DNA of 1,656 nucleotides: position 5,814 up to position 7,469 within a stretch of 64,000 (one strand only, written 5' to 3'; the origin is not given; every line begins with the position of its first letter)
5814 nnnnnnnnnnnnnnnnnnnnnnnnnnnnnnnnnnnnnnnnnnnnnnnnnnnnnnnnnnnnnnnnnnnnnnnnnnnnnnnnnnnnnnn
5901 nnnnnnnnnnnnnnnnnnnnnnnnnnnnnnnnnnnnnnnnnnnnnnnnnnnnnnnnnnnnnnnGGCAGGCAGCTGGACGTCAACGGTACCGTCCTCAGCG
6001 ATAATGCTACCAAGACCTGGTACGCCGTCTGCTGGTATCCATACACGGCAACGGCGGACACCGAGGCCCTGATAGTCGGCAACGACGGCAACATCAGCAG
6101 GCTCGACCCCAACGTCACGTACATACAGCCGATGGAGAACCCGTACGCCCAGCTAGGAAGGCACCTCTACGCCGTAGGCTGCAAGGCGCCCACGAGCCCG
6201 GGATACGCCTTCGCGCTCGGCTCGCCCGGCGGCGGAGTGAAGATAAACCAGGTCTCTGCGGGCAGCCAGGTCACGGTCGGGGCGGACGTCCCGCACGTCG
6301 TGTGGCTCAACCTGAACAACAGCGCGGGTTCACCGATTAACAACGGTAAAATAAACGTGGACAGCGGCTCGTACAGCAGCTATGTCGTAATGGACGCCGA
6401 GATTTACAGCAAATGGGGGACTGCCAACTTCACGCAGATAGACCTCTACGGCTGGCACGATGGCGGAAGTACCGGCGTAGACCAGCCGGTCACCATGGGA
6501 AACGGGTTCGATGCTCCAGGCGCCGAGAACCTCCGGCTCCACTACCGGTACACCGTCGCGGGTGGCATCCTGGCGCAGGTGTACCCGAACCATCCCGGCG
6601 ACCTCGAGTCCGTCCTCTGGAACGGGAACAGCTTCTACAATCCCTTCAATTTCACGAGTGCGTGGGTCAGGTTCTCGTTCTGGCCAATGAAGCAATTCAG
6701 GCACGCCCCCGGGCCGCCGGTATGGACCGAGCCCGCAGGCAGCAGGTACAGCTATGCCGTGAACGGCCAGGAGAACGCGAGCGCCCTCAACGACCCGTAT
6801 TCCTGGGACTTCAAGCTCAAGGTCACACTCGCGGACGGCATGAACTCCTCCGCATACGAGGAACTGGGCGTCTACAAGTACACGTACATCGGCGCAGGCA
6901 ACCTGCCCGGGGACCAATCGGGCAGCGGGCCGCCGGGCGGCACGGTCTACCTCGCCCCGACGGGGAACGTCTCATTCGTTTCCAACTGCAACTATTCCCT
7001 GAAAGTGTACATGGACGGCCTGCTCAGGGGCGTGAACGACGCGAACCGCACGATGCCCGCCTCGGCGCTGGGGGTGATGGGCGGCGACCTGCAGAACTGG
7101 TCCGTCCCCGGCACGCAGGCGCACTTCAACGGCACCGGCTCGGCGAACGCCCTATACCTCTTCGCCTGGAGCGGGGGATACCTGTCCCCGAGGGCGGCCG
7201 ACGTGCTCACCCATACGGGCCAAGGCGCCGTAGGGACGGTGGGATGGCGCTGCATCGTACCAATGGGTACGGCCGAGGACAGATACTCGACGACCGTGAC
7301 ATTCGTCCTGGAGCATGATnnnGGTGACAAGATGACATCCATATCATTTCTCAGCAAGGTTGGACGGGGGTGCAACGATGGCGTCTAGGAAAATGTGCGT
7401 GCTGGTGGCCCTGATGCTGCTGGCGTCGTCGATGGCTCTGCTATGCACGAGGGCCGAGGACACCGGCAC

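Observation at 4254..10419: Tandem ~1,030-aa Kelch-propeller glycoproteins with a 140-nt gene-conversion tract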

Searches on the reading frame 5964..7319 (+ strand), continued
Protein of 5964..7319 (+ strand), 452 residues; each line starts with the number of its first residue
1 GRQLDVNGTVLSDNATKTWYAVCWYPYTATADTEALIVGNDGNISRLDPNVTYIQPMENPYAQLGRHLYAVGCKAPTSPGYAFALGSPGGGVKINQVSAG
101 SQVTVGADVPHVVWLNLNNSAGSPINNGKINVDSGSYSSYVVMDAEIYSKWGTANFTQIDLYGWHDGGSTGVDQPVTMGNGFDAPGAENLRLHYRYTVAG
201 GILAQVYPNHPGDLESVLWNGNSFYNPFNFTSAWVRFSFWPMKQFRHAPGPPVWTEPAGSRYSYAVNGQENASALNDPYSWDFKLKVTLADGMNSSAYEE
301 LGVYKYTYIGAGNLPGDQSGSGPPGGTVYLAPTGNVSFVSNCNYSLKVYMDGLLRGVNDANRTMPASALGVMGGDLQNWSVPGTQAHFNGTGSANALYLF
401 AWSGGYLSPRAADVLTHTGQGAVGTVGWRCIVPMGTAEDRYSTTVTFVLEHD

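Call 48: find_encoding_contigs(protein=P0137, flank=8000, max_places=2)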
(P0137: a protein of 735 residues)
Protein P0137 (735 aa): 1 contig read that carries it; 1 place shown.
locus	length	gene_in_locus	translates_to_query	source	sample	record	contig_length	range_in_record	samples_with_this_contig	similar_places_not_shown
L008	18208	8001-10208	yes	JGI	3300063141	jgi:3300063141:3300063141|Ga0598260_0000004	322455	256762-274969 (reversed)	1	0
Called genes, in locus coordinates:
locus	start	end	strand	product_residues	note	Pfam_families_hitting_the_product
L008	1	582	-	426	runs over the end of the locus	PF01554:MatE (weak)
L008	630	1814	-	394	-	PF13579:Glyco_trans_4_4 (weak), PF13439:Glyco_transf_4, PF00534:Glycos_transf_1, PF13692:Glyco_trans_1_4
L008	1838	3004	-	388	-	PF13439:Glyco_transf_4, PF13477:Glyco_trans_4_2 (weak), PF13579:Glyco_trans_4_4, PF00534:Glycos_transf_1, PF13692:Glyco_trans_1_4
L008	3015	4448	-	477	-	PF02310:B12-binding, PF04055:Radical_SAM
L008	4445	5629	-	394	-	PF13439:Glyco_transf_4, PF13579:Glyco_trans_4_4, PF20706:GT4-conflict, PF00534:Glycos_transf_1, PF13692:Glyco_trans_1_4, PF13524:Glyco_trans_1_2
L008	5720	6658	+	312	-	PF01073:3Beta_HSD, PF01370:Epimerase, PF02719:Polysacc_synt_2, PF04321:RmlD_sub_bind, PF05368:NmrA (weak), PF07993:NAD_binding_4 (faint), PF13460:NAD_binding_10, PF16363:GDP_Man_Dehyd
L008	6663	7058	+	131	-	PF01877:RNA_binding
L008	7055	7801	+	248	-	PF01261:AP_endonuc_2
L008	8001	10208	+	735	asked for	-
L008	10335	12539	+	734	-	-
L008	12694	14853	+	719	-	-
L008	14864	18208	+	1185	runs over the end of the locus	PF01344:Kelch_1 (faint), PF24681:Kelch_KLHDC2_KLHL20_DRC7, PF24981:Beta-prop_ATRN-LZTR1, PF13415:Beta-prop_FBX42, PF24681:Kelch_KLHDC2_KLHL20_DRC7, PF24981:Beta-prop_ATRN-LZTR1, PF24681:Kelch_KLHDC2_KLHL20_DRC7, PF24981:Beta-prop_ATRN-LZTR1, +3 more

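Call 49: find_encoding_contigs(protein=P0133, flank=8000, max_places=2)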
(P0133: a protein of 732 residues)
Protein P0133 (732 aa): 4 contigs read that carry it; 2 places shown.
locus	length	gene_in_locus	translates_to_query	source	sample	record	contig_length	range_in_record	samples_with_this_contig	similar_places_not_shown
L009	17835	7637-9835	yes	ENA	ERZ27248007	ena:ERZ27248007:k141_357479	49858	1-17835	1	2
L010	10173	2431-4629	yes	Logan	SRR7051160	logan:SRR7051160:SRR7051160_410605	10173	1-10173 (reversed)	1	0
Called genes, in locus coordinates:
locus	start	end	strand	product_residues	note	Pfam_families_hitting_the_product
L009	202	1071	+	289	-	-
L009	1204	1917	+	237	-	PF06745:ATPase, PF13481:AAA_25 (weak)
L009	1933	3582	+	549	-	PF00633:HHH (faint), PF12826:HHH_2 (weak), PF14520:HHH_5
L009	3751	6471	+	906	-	PF26791:AAPxQ (weak), PF00092:VWA, PF13519:VWA_2, PF17863:AAA_lid_2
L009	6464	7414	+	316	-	-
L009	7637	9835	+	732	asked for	-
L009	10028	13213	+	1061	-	-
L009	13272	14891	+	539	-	-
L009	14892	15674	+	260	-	-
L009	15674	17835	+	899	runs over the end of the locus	PF07728:AAA_5 (weak), PF01078:Mg_chelatase, PF17863:AAA_lid_2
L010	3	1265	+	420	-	?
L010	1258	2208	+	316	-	-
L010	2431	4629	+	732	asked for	-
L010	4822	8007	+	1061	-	-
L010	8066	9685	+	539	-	-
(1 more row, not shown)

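Call 54: predict_structure(alignment_id=A4)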
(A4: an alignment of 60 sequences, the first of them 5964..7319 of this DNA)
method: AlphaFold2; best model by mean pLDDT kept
length: 452 residues; sequences in the alignment: 60
mean_pLDDT: 92.7   pTM: 0.76
mean pLDDT of the five models: 92.7, 92.2, 92.0, 91.2, 90.9
residues with pLDDT >= 90: 373; 70-90: 53; 50-70: 24; < 50: 2
segments of 3 or more residues with pLDDT < 50: none
pLDDT, mean of each block of 10 residues (from residue 1): 61 92 84 90 93 91 90 84 92 77 72 96 97 97 98 98 98 98 98 98 97 95 98 98 98 96 77 96 98 97 96 91 97 96 98 97 97 88 83 97 96 95 96 97 97 94
secondary structure, 60 per line:
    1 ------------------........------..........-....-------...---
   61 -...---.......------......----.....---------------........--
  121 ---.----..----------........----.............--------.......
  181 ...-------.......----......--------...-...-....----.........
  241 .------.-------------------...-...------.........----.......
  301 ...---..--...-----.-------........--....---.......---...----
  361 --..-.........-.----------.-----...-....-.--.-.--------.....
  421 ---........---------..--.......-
elements in order: E19-26 E33-39 E44-47 E55-57 E68-74 E81-86 E91-95 E111-118 E141-148 E156-165 H174-183 E191-197 E202-207 E216-218 E224-227 E232-241 E281-289 E294-303 E327-334 E337-340 E344-350 E354-356 E369-374 E397-400 E424-431 E445-451

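Call 63: fold_search(model_id=the predicted structure, library=pdb)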
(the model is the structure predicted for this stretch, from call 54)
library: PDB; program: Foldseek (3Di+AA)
matches with E <= 10: 1376; with E <= 0.001: 13
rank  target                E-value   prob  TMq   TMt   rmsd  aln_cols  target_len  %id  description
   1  3rfz_A                1.2e-05  1.00  0.21  0.31  13.2       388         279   12  Crystal structure of the FimD usher bound to its cognate FimC:FimH substrate (released 2011-06-01)
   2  1kiu_B                2.0e-05  1.00  0.22  0.31  12.8       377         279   10  FimH adhesin Q133N mutant-FimC chaperone complex with methyl-alpha-D-mannose (released 2002-06-05)
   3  5jqi_F                1.1e-04  0.94  0.18  0.25  14.4       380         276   10  Crystal structure of FimH A62S from E. coli UTI89 bound to FimG N-terminal extension (released 2017-02-22)
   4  8xfg_A                1.2e-04  0.87  0.20  0.14  19.9       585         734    7  Cryo-EM structure of integrin ITGAV, ITGB3 and CYCLO (RGDFK) complex, conformation 1 (released 2024-12-18)
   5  6vbu_7                1.7e-04  0.98  0.14  0.10  29.1       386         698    6  Structure of the bovine BBSome complex (released 2020-01-29)
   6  4jdz_A                2.2e-04  0.82  0.17  0.18  19.4       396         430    9  Structures of SdrD from Staphylococcus aureus reveal the molecular mechanism of how the cell surface receptors recogni (released 2013-06-19)
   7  7nxd_A                3.2e-04  0.72  0.17  0.10  27.6       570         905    9  Cryo-EM structure of human integrin alpha5beta1 in the half-bent conformation (released 2021-08-25)
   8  7eeb_H                5.1e-04  0.57  0.15  0.09  24.9       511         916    6  Structure of the CatSpermasome (released 2021-07-28)
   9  7szo_H                6.9e-04  0.85  0.18  0.25  14.4       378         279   11  Structure of a bacterial fimbrial tip containing FocH (released 2021-12-29)
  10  3kpt_A                9.0e-04  0.77  0.18  0.21  19.7       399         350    6  Crystal structure of BcpA, the major pilin subunit of Bacillus cereus (released 2009-11-24)
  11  8xel_A                9.5e-04  0.41  0.15  0.12  23.9       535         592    8  Cryo-EM structure of integrin ITGAV/ITGB3 complex, conformation 3 (released 2024-12-25)
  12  1ggy_A                1.0e-03  0.41  0.14  0.10  34.3       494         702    8  HUMAN FACTOR XIII WITH YTTERBIUM BOUND IN THE ION SITE (released 1999-02-16)
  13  4g1e_A                1.0e-03  0.35  0.15  0.08  34.1       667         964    7  Crystal structure of integrin alpha V beta 3 with coil-coiled tag. (released 2012-12-12)
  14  6lxh_A                1.3e-03  0.54  0.17  0.22  18.1       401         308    8  Staphylococcus aureus surface protein-sdrc (released 2020-04-22)
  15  6leb_A                1.4e-03  0.51  0.16  0.21  19.0       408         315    8  Staphylococcus aureus surface protein SdrC mutant-P366H (released 2020-11-25)
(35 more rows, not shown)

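Call 77: search_solved_structures(query=A4, max_evalue=1)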
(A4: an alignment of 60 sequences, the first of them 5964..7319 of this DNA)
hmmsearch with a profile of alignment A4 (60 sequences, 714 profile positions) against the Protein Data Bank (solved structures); distinct sequences matched with E-value up to 1: 172 (the best 60 are shown).
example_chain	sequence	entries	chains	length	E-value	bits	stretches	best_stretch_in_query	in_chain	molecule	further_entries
7pvp_A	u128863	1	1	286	1e-14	57.2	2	57-230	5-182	SAKe6BC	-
8cia_E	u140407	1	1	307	3.2e-14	55.6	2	63-254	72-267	Kelch like family member 20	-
8cia_B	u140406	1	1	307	5.7e-14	54.8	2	63-254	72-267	Kelch like family member 20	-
6gy5_A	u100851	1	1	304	3.6e-12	48.8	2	64-240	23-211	Kelch-like protein 20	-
8pjs_A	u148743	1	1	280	8.8e-12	47.6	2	61-230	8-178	SAKeCEref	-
9dx2_H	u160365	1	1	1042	2.2e-11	46.2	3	36-311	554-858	GATOR2 complex protein WDR24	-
8pjw_A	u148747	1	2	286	1.9e-10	43.2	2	56-230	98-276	SAKe6FE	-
6hrl_A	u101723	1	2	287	2.3e-10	42.9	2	62-225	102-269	Kelch-like protein 17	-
9tsn_A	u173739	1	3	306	4.5e-10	41.9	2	60-224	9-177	Kelch protein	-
8cia_A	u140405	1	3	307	1e-09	40.7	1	61-254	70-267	Kelch-like protein 20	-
5yq4_A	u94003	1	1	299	2.2e-09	39.6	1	61-254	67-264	Kelch-like protein 20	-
9dx0_C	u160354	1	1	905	2.5e-09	39.4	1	30-348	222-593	GATOR2 complex protein WDR24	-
2xn4_A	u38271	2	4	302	3.8e-09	38.8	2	24-226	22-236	KELCH-LIKE PROTEIN 2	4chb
4l7b_A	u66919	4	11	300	6.1e-09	38.2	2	58-230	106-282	Kelch-like ECH-associated protein 1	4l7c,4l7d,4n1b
4ch9_A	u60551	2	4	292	6.5e-09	38.1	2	63-225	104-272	KELCH-LIKE PROTEIN 3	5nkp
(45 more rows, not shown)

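Call 81: list_cluster_members(proteins=[P0129, P0134, P0139, P0149, P0151, P0154, P0159, P0171, P0181, P0184])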
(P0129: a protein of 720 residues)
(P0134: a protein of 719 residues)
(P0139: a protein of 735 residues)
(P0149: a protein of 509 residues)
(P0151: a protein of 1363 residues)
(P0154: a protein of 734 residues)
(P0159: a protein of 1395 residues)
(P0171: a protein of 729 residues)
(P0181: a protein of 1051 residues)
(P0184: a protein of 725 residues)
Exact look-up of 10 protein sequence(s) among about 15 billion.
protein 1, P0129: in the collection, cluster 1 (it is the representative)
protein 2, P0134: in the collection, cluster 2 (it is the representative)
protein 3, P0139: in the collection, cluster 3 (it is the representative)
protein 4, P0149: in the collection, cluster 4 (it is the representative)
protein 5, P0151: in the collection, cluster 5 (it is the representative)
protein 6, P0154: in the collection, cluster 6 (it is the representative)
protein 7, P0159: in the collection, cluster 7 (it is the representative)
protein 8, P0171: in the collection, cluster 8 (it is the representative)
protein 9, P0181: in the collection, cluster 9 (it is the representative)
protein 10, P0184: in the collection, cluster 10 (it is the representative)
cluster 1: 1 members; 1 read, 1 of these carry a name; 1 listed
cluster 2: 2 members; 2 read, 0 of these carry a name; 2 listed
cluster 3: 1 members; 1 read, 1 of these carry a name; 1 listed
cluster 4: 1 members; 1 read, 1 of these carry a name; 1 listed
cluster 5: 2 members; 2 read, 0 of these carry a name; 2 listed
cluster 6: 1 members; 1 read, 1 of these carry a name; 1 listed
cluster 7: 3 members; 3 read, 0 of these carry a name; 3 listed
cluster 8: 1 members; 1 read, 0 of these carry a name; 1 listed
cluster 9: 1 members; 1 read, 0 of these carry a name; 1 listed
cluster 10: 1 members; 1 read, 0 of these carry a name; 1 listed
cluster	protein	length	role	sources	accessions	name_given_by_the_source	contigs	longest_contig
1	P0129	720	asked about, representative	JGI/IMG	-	hypothetical protein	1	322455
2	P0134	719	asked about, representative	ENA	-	-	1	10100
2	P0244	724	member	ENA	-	-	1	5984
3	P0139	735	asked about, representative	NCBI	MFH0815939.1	MAG: hypothetical protein V1934_03880 [Methanobacteriota archaeon]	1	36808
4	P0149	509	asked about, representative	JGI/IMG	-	hypothetical protein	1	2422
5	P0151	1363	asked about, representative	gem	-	-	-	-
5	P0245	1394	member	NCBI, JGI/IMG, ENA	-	-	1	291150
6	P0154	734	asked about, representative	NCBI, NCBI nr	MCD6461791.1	MAG: hypothetical protein J7L61_03520 [Thermoplasmata archaeon] | hypothetical protein [Thermoplasmata archaeon]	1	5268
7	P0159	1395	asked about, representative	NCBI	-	-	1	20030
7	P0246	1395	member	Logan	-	-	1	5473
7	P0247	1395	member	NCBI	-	-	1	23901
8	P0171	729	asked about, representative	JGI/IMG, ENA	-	-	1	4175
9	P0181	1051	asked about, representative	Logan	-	-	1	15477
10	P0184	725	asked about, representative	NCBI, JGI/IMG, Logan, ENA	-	-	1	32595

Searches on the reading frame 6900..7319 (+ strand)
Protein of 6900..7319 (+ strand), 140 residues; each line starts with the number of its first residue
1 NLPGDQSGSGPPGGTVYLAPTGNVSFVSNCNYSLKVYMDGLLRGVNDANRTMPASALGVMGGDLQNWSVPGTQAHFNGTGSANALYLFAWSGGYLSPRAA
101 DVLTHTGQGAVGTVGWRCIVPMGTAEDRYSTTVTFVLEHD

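Call 74: find_related_loci(query=A5, collection=metagenome_contigs, flank=8000)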
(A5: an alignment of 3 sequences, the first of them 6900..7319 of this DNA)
Query A5 (140 aa) in metagenome_contigs; peptide patterns used: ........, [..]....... (x = any residue, [..] = any of these).
165 stretches matched a pattern, but none encodes a relative of the query by tblastn (E <= 1e-3).
